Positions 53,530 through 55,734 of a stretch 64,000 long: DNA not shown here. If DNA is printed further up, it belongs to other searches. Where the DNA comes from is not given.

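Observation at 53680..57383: PAPS-synthesis genes (cysD, cysNC) embedded in and translationally coupled to the dTDP-rhamnose/GDP-mannose operon: possible sulfated glycan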

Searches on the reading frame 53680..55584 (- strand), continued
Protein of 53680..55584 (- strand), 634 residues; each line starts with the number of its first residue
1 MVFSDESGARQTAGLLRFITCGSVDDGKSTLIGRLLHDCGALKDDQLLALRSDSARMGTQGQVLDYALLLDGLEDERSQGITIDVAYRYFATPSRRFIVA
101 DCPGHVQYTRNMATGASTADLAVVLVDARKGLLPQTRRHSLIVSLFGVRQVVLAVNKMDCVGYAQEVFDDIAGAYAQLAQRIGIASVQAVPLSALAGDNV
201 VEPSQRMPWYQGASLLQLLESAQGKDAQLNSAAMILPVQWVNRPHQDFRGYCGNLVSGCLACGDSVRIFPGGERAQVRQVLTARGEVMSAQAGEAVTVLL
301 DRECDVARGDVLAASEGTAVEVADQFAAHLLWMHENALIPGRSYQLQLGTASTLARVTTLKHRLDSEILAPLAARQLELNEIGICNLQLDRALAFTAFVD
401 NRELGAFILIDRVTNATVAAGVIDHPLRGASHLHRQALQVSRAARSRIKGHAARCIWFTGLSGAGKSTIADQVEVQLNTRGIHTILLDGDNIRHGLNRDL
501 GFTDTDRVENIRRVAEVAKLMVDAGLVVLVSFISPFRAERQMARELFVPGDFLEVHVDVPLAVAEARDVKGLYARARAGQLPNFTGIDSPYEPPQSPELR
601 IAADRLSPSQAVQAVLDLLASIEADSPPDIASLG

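Call 30: search_solved_structures(query=window:53683-55584:-, show_alignments=3, max_evalue=1e-20)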
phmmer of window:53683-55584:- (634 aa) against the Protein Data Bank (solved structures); distinct sequences matched with E-value up to 1e-20: 50.
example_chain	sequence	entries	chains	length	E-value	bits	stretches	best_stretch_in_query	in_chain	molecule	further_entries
1zun_B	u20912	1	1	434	8.5e-128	430.7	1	9-423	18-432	sulfate adenylate transferase, subunit 1/adenylylsulfate kinase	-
3wy9_A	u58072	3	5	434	3.3e-54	187.7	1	18-434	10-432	Elongation factor 1-alpha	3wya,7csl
3uie_A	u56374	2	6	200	8.4e-53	183.1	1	439-616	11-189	Adenylyl-sulfate kinase 1, chloroplastic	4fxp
2ofw_A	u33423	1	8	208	1.2e-52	182.6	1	430-620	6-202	APS kinase domain of the PAPS synthetase 1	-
2ofx_A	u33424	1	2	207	1.5e-52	182.3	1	431-620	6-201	Bifunctional 3'-phosphoadenosine 5'-phosphosulfate synthetase 1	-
3wxm_A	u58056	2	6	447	1.6e-52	182.2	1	17-424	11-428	Elongation factor 1-alpha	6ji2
3vmf_A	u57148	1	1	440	1.6e-52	182.2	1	17-424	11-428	Elongation factor 1-alpha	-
4cxg_A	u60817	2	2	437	1.7e-52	182.1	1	17-424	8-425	ELONGATION FACTOR 1A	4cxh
8i1m_A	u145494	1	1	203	2e-52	181.9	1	433-620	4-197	PAPSS1 protein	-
8i1o_A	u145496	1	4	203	3.1e-52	181.2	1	436-620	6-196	Bifunctional 3'-phosphoadenosine 5'-phosphosulfate synthase 2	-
2ax4_A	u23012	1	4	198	5.4e-52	180.4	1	437-620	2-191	Bifunctional 3'-phosphoadenosine 5'-phosphosulfate synthetase 2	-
1x6v_B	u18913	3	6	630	7.9e-52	179.9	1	428-621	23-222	Bifunctional 3'-phosphoadenosine 5'-phosphosulfate synthetase 1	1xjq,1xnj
8i1n_A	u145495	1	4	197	9.4e-52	179.6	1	450-620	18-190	Bifunctional 3'-phosphoadenosine 5'-phosphosulfate synthase 2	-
2pey_A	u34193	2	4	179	1.4e-51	179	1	450-620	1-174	Bifunctional 3'-phosphoadenosine 5'-phosphosulfate synthetase 1 (PAPS synthetase 1) (PAPSS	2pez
4rfv_A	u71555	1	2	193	4.5e-51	177.4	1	450-620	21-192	Bifunctional enzyme CysN/CysC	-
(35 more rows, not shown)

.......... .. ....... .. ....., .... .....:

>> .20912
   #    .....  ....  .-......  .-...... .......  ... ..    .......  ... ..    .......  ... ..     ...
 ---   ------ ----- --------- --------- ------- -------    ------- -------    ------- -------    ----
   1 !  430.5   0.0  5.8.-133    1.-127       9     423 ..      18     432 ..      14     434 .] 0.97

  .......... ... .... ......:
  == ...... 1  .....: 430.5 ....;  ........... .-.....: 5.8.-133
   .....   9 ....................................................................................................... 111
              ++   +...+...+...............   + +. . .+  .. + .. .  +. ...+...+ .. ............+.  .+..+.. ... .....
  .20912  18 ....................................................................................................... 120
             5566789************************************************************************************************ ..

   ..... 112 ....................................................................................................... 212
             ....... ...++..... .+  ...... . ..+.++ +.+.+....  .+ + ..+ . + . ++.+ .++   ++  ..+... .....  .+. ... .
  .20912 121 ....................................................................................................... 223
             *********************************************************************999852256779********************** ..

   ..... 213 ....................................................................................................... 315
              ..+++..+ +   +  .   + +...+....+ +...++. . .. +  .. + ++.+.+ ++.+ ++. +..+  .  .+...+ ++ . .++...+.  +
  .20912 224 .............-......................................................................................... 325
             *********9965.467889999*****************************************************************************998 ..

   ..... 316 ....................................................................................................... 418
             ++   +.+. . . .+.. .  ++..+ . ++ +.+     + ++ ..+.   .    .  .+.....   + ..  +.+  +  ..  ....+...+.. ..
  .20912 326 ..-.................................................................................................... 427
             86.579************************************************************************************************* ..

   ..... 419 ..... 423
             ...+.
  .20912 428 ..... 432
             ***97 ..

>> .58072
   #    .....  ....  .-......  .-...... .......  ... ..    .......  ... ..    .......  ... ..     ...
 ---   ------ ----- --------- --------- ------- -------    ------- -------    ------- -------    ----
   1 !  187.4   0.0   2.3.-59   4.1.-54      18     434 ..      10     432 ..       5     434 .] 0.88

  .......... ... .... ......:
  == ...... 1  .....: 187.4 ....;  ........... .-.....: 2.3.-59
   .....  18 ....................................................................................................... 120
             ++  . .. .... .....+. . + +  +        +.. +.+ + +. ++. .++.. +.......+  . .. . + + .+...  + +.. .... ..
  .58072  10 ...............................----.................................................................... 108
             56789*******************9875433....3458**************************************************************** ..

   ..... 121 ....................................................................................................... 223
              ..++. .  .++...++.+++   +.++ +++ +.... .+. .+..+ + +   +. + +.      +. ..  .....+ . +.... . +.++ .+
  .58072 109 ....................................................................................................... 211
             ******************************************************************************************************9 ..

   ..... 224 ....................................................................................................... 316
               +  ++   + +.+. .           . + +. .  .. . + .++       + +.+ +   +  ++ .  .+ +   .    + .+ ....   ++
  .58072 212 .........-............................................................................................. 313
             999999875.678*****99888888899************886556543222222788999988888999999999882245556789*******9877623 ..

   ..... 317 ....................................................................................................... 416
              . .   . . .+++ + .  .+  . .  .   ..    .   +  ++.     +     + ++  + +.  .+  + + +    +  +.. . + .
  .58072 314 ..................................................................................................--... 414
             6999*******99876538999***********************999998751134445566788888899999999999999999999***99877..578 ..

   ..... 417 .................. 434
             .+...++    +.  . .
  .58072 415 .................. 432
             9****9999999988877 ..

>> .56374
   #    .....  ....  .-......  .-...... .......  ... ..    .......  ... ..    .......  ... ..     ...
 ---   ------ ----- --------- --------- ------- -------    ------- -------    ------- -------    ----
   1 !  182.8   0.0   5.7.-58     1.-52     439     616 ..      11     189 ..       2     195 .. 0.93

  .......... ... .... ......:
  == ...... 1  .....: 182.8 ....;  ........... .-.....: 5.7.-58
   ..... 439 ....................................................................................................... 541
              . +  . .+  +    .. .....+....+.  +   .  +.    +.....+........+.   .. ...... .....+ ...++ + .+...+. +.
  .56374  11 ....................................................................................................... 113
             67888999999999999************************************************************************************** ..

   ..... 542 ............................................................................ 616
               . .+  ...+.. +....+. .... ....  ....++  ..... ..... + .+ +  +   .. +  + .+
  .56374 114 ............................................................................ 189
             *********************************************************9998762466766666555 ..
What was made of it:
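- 54295..55584 (-): cysNC, CysN part (aa 1-430), the GTPase subunit of ATP sulfurylase. G1 is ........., G3 is DCPGH and G4 is NKMD. Alignment to P. syringae CysN 1ZUN_B, E 8.5e-128 (call 30).
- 53725..54228 (-): cysNC, CysC part (aa 453-620), the APS kinase domain. It has the P-loop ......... and the motif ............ Alignment to plant, human and M. tuberculosis APS kinases (call 30).
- On CysN, GTPase subunit of ATP sulfurylase: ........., DCPGH and NKMD are aligned to 1ZUN_B (call 30).
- On CysC, APS kinase (as a fused domain): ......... and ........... are aligned to solved APS kinases (call 30).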

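Call 37: search_protein_families(library=pfam, proteins=[L001:13482-14780:+, L001:14907-15857:-, L001:16466-17290:-, L001:17563-20307:-, L001:20304-21155:-, L002:830-1624:-, L002:1634-2605:-, L002:2590-3684:-, L001:441-1304:-, L001:15875-16456:-])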
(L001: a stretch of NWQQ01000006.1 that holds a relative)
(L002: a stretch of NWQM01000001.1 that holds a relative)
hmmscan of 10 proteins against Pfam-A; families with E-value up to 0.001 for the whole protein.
L001:13482-14780:+ (432 aa): 1 family
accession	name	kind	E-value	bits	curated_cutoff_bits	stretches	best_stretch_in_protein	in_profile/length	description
PF06123.17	CreD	-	4.3e-138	461.2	23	1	3-424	2-428/428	Inner membrane protein CreD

L001:14907-15857:- (316 aa): 1 family
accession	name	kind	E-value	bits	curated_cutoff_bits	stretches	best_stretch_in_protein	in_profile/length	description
PF01063.24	Aminotran_4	-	5.7e-46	157.6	28.5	1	47-277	2-223/223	Amino-transferase class IV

L001:16466-17290:- (274 aa): 1 family
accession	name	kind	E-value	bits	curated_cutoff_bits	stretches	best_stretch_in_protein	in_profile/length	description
PF02219.23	MTHFR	-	3.3e-90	302.8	24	1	4-273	13-286/287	Methylenetetrahydrofolate reductase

L001:17563-20307:- (914 aa): 5 families
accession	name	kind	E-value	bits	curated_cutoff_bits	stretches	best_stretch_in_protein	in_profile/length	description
PF00476.26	DNA_pol_A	-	2.8e-158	527.3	34.3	1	536-912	2-381/381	DNA polymerase family A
PF02739.22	5_3_exonuc_N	-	2.6e-52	177.3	34.3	1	4-166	1-164/164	5'-3' exonuclease, N-terminal resolvase-like domain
PF01612.26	DNA_pol_A_exo1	-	1.8e-34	119.4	23.6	1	317-500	1-170/173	3'-5' exonuclease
PF01367.25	5_3_exonuc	-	6.6e-30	103.9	40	1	167-260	1-95/97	5'-3' exonuclease, C-terminal SAM fold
PF22619.2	DNA_polI_exo1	-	1.5e-07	31.7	27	1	391-469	39-118/140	DNA polymerase I, ribonuclease H-like domain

L001:20304-21155:- (283 aa): 1 family
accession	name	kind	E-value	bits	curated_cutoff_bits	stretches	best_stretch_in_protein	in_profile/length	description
PF02602.20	HEM4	-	1.3e-30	106.7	27.5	1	49-275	3-230/231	Uroporphyrinogen-III synthase HemD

L002:830-1624:- (264 aa): 3 families
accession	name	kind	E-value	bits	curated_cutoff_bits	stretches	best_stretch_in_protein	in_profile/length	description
PF05523.17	FdtA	-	1.4e-52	177.4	23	1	132-259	2-129/131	WxcM-like, C-terminal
PF00132.30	Hexapep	-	9e-15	54.1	27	2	12-45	1-34/36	Bacterial transferase hexapeptide (six repeats)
PF25084.1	LbH_EIF2B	-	6e-06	26.7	54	1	6-89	15-97/105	EIF2B subunit epsilon LbH domain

L002:1634-2605:- (323 aa): 1 family
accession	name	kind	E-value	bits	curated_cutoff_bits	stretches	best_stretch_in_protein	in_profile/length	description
PF00535.33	Glycos_transf_2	-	2.1e-17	64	23.3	1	12-153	1-138/168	Glycosyl transferase family 2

L002:2590-3684:- (364 aa): 2 families
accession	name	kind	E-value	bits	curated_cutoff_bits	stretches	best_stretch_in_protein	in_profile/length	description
PF01041.23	DegT_DnrJ_EryC1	-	3.3e-94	316.5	19.8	1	24-360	12-358/360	DegT/DnrJ/EryC1/StrS aminotransferase family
PF01212.27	Beta_elim_lyase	-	3.1e-08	33.7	27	1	25-215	21-226/288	Beta-eliminating lyase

L001:441-1304:- (287 aa): 4 families
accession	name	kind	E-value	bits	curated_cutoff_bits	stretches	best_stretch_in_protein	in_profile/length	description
PF01609.27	DDE_Tnp_1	-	4.3e-26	92.3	23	1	116-272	3-199/200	Transposase DDE domain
PF13340.11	DUF4096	-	3.3e-23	82.1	34.3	1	27-99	1-75/76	Putative transposase of IS4/5 family (DUF4096)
PF13586.12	DDE_Tnp_1_2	-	6.5e-14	52.6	29.2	1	195-274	2-85/86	Transposase DDE domain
PF13612.12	DDE_Tnp_1_3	-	9.3e-08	32.6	27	1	145-226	43-116/155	Transposase DDE domain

L001:15875-16456:- (193 aa): 0 families
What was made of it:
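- On Dedicated PAPS system of NodPQ type: None in the flanks of L001 and L002 (call 37).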

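Call 38: find_homologous_proteins(query=window:53683-55584:-, max_evalue=1e-100)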
Query window:53683-55584:- (634 aa): 7998 proteins with E <= 1e-100 among 8000 candidates; the best 120 are listed.
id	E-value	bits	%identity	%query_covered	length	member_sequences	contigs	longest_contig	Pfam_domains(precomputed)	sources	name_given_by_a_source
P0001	0.0e+0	1267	91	100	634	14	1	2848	PF22594.3,PF00009.34,PF13671.13,PF01583.27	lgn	-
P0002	5.5e-279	945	-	-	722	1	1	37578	PF01926.30,PF22594.3,PF00009.34,PF13671.13,PF03193.23,PF01583.27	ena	-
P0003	2.3e-254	864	66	96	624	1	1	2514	PF01926.30,PF22594.3,PF00009.34,PF13671.13,PF03144.32,PF01583.27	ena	-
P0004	1.2e-253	861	66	96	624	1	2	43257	PF01926.30,PF22594.3,PF00009.34,PF13671.13,PF01583.27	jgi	jgi:bifunctional enzyme CysN/CysC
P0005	2.9e-252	857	64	96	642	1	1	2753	PF01926.30,PF22594.3,PF00009.34,PF13671.13,PF03144.32,PF01583.27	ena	-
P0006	4.0e-252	856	66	96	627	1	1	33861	PF01926.30,PF22594.3,PF00009.34,PF13671.13,PF01583.27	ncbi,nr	nr:sulfate adenylyltransferase subunit CysN [Stenotrophomonas sp. YIM B06876]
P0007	4.7e-252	856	65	96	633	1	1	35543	PF01926.30,PF22594.3,PF00009.34,PF01583.27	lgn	-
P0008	8.5e-252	855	64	96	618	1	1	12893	PF01926.30,PF22594.3,PF00009.34,PF13671.13,PF13238.13,PF01583.27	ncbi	-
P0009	9.5e-252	855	65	96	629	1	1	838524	PF01926.30,PF22594.3,PF00009.34,PF03144.32,PF01583.27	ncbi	ncbi:MAG: sulfate adenylyltransferase subunit CysN [Pseudoxanthomonas sp.]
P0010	1.3e-251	855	65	96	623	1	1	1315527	PF01926.30,PF22594.3,PF00009.34,PF01583.27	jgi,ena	-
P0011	1.5e-251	854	65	96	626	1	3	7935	PF01926.30,PF22594.3,PF00009.34,PF13671.13,PF01583.27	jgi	jgi:bifunctional enzyme CysN/CysC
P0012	2.1e-251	854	64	96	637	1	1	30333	PF01926.30,PF22594.3,PF00009.34,PF13671.13,PF01583.27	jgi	-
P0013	2.3e-251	854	65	96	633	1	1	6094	PF01926.30,PF22594.3,PF00009.34,PF01583.27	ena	-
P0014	2.7e-251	854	65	96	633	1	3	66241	PF01926.30,PF22594.3,PF00009.34,PF01583.27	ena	-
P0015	3.9e-251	853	66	95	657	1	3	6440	PF01926.30,PF22594.3,PF00009.34,PF01583.27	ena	-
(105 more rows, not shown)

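Call 39: find_encoding_contigs(protein=P0002, flank=10000, max_places=3)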
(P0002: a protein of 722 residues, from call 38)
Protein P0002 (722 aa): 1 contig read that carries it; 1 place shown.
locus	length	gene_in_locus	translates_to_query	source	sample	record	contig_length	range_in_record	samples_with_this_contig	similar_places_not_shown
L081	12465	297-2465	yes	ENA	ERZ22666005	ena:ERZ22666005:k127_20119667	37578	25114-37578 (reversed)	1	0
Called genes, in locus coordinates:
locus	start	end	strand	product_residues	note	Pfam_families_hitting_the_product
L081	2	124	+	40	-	?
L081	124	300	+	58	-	-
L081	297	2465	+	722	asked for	PF00009:GTP_EFTU, PF01926:MMR_HSR1 (faint), PF03193:RsgA_GTPase (faint), PF13671:AAA_33 (faint), PF00009:GTP_EFTU, PF22594:GTP-eEF1A_C, PF01583:APS_kinase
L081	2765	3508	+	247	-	PF02563:Poly_export, PF10531:SLBB, PF22461:SLBB_2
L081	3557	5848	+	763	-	PF02706:Wzz, PF13807:GNVR, PF01656:CbiA (weak), PF13614:AAA_31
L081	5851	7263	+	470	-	PF00226:DnaJ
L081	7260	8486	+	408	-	PF07719:TPR_2 (faint), PF13428:TPR_14 (faint), PF13432:TPR_16 (weak)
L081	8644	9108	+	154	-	-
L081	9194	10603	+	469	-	PF04932:Wzy_C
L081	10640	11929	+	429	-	PF03721:UDPG_MGDP_dh_N, PF00984:UDPG_MGDP_dh, PF03720:UDPG_MGDP_dh_C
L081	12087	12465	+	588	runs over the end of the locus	PF00664:ABC_membrane, PF13555:AAA_29 (faint), PF00005:ABC_tran, PF02463:SMC_N (weak)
